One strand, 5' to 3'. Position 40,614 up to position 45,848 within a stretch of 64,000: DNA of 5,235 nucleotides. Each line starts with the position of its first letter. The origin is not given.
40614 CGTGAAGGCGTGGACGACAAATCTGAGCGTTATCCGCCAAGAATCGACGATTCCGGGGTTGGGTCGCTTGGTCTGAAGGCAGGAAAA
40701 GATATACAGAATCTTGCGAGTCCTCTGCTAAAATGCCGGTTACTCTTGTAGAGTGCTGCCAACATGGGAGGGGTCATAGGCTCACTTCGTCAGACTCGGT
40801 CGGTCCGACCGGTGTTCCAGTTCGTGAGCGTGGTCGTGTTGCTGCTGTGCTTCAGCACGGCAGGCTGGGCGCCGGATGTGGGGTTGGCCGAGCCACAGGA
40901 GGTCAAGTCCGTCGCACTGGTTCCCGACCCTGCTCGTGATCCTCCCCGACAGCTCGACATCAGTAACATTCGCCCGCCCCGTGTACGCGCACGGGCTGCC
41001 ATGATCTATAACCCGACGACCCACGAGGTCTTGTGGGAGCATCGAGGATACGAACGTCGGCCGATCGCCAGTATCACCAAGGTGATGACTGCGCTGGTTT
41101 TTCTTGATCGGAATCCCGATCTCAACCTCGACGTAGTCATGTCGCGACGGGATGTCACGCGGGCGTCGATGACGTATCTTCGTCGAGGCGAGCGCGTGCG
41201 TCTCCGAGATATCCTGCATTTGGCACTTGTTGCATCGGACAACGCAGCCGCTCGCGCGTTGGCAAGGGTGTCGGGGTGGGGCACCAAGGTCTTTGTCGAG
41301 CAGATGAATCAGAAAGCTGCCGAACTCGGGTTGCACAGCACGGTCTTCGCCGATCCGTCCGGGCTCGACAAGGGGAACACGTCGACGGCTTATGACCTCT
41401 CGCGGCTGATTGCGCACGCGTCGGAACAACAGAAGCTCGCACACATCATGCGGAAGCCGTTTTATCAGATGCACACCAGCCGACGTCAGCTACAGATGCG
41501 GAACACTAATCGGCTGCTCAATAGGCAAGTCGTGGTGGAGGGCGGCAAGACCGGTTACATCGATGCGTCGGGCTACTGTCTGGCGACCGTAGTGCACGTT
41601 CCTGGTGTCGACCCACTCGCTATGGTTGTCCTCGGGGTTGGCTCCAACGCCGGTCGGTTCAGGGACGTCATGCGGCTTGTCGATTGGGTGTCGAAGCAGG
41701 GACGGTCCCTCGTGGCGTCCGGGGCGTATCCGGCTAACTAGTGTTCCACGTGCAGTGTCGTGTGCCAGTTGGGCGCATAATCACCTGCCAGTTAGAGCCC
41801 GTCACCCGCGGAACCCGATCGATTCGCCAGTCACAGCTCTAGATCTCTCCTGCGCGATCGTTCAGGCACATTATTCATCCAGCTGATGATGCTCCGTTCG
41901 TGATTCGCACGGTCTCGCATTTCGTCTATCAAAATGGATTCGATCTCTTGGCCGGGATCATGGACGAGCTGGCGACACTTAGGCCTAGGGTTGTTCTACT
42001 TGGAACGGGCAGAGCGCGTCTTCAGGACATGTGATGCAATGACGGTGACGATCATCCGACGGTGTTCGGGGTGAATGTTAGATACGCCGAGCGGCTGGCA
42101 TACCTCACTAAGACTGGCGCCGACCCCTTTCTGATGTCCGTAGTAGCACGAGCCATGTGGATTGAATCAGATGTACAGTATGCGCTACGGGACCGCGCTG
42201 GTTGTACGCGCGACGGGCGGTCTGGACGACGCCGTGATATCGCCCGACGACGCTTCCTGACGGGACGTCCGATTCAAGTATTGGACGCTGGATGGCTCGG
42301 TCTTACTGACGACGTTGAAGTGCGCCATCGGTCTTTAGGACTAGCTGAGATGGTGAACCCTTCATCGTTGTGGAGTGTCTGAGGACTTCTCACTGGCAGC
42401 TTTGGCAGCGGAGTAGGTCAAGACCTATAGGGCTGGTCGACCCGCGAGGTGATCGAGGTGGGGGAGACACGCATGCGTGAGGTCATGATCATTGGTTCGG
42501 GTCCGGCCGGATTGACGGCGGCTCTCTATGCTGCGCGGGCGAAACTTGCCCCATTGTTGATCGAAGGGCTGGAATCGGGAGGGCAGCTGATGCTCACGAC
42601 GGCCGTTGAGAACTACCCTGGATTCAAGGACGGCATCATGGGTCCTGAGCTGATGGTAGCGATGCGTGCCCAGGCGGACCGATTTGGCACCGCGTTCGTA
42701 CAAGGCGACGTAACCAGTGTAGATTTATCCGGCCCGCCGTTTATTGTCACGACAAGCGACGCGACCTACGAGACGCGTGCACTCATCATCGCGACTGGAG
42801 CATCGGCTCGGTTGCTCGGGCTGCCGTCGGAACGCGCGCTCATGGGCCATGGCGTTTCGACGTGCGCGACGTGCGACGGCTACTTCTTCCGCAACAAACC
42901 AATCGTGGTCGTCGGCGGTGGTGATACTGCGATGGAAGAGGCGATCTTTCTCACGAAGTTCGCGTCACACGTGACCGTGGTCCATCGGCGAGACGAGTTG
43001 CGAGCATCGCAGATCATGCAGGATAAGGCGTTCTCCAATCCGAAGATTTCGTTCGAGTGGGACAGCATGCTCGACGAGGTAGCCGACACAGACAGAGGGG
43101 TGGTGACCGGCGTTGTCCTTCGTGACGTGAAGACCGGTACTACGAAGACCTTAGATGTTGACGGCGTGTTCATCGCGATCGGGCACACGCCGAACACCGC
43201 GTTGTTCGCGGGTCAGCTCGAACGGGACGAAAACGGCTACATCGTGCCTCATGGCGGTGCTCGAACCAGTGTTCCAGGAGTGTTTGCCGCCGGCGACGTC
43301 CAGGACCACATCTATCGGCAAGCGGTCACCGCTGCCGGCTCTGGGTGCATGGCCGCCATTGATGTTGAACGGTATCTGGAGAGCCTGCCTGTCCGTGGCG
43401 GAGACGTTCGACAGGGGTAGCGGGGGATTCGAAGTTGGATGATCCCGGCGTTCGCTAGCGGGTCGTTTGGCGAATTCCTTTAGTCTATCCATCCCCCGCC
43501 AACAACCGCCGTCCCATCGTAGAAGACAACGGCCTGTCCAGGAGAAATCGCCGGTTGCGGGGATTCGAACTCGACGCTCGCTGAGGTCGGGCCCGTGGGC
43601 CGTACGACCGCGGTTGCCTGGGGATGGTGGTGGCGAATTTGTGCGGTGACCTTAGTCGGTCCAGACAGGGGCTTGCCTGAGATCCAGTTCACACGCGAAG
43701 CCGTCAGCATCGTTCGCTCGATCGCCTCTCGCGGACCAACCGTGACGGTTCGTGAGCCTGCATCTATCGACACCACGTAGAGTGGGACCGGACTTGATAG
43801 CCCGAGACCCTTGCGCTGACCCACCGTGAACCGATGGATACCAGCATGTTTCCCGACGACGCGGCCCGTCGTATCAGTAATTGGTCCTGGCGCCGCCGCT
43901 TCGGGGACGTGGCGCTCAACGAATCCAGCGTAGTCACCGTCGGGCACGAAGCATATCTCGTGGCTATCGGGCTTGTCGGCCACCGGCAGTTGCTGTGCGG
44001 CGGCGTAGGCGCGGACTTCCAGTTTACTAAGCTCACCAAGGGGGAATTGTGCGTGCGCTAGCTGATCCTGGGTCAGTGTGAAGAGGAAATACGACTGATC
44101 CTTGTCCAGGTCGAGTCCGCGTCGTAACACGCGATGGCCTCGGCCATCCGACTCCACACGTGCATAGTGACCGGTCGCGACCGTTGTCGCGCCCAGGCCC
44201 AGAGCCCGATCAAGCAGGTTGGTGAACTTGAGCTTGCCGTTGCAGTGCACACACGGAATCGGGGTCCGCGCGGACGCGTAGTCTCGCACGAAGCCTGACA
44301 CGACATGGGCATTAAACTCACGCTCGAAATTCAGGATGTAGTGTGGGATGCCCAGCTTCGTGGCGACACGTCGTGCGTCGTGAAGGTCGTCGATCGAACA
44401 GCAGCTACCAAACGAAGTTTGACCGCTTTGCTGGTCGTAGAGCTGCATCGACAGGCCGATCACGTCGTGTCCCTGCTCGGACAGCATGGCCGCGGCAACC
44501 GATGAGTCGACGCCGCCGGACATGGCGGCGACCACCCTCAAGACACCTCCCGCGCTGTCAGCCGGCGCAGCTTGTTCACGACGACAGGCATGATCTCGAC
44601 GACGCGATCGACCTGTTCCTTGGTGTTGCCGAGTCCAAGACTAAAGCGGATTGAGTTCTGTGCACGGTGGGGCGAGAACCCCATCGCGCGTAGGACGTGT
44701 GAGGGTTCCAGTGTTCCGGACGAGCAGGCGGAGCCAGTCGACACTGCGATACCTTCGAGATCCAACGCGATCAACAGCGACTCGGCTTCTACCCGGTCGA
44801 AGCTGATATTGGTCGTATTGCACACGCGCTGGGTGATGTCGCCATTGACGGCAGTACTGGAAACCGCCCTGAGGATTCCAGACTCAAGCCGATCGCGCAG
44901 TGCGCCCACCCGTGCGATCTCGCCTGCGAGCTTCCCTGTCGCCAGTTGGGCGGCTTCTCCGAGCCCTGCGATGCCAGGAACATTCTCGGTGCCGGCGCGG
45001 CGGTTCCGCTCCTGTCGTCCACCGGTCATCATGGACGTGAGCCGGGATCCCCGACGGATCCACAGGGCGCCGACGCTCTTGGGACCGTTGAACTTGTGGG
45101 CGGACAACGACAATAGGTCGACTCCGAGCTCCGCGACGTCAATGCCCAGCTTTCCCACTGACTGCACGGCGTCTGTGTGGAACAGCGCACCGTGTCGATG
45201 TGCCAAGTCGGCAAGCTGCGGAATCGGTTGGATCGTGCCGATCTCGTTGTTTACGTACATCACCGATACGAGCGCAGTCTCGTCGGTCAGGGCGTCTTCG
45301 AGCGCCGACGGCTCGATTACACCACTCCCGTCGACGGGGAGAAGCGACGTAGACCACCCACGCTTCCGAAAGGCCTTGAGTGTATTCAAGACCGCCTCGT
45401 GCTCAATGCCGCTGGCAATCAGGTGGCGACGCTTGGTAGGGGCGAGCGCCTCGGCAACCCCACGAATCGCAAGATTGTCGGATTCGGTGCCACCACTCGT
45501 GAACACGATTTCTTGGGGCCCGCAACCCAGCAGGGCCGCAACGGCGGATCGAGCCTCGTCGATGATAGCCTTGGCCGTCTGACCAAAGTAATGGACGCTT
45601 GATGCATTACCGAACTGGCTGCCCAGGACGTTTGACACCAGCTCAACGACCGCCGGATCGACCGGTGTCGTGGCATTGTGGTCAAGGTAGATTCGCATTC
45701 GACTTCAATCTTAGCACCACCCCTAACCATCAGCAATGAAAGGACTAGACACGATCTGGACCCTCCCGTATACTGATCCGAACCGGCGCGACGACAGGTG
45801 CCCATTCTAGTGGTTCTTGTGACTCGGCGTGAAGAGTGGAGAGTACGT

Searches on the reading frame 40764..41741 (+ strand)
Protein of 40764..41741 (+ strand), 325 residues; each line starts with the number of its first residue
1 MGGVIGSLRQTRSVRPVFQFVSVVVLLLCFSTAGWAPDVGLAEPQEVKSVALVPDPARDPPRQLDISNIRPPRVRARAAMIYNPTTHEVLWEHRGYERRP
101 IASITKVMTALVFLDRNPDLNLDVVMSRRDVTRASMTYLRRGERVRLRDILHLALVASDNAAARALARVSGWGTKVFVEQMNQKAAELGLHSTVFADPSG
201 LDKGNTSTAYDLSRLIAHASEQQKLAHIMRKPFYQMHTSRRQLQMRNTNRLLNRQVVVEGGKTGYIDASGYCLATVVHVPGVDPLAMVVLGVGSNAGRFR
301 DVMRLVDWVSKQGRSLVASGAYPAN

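Call 113: search_protein_families(library=pfam, proteins=[window:40764-41741:+], max_evalue=0.00001)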
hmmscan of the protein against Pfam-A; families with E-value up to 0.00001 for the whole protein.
window:40764-41741:+ (325 aa): 2 families
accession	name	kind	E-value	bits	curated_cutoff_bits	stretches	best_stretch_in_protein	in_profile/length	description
PF00768.25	Peptidase_S11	-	9.6e-43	146.8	27.6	1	70-291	6-236/239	D-alanyl-D-alanine carboxypeptidase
PF13354.11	Beta-lactamase2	-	5.8e-14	52.4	22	1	81-290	4-213/214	Beta-lactamase enzyme family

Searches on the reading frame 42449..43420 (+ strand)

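Call 113: search_protein_families(library=pfam, proteins=[window:42449-43420:+], max_evalue=0.00001)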
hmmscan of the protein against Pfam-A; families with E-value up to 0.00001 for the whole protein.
window:42449-43420:+ (323 aa): 6 families
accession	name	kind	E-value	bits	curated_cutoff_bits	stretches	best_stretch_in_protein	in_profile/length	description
PF07992.20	Pyr_redox_2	-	5.6e-57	193.8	26.1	1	11-299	2-291/291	Pyridine nucleotide-disulphide oxidoreductase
PF13738.12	Pyr_redox_3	-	6.7e-22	78.5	30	1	86-282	102-305/305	Pyridine nucleotide-disulphide oxidoreductase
PF00070.33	Pyr_redox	-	1.3e-18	67.7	22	1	152-226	2-81/82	Pyridine nucleotide-disulphide oxidoreductase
PF01266.30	DAO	-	2.1e-08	34.5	27.9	0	66-138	149-231/353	FAD dependent oxidoreductase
PF03486.20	HI0933_like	-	2.2e-06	27.7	50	0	11-48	2-39/244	HI0933-like protein Rossmann domain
PF01134.28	GIDA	-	4.3e-06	26.5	22.1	0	12-38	2-28/391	Glucose inhibited division protein A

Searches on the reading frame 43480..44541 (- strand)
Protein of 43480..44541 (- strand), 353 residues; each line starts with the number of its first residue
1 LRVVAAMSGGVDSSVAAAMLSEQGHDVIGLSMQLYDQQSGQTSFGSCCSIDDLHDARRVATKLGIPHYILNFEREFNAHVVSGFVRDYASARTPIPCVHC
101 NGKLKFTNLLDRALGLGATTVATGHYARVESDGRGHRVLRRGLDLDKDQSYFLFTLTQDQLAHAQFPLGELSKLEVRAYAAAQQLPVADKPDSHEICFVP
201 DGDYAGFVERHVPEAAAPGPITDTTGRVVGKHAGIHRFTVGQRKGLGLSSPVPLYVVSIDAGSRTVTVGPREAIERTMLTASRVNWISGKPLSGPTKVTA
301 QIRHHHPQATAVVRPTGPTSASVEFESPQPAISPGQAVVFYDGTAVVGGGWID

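Call 113: search_protein_families(library=pfam, proteins=[window:43480-44541:-], max_evalue=0.00001)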
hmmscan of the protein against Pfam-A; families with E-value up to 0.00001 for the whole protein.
window:43480-44541:- (353 aa): 4 families
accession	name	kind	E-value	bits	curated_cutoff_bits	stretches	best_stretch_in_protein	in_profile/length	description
PF03054.22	tRNA_Me_trans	-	3.8e-74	249.2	20.6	1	1-200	1-201/202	tRNA methyl transferase HUP domain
PF20258.4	tRNA_Me_trans_C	-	3.3e-21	75.8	20.6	1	277-352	2-77/77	Aminomethyltransferase beta-barrel domain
PF20259.3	tRNA_Me_trans_M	-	1.2e-17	63.6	27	1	207-269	3-65/66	tRNA methyl transferase PRC-barrel domain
PF00733.27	Asn_synthase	-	3.7e-06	27.3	21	1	3-75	20-82/354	Asparagine synthase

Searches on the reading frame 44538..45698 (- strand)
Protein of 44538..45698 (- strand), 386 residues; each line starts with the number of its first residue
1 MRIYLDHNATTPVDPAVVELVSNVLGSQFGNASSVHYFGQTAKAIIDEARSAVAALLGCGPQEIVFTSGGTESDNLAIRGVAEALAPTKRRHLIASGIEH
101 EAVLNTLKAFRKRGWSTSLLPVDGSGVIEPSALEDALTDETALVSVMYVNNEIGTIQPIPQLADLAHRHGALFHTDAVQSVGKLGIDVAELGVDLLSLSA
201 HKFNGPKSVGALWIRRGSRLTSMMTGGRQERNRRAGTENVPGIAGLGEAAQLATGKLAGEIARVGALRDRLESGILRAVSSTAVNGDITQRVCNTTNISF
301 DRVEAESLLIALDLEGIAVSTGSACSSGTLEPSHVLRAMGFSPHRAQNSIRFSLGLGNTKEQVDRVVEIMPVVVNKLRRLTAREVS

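Call 113: search_protein_families(library=pfam, proteins=[window:44538-45698:-], max_evalue=0.00001)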
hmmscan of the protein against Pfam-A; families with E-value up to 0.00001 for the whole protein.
window:44538-45698:- (386 aa): 1 family
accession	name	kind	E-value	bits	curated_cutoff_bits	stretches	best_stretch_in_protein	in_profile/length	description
PF00266.25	Aminotran_5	-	1.7e-81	274.5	21.5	1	3-366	1-371/371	Aminotransferase class-V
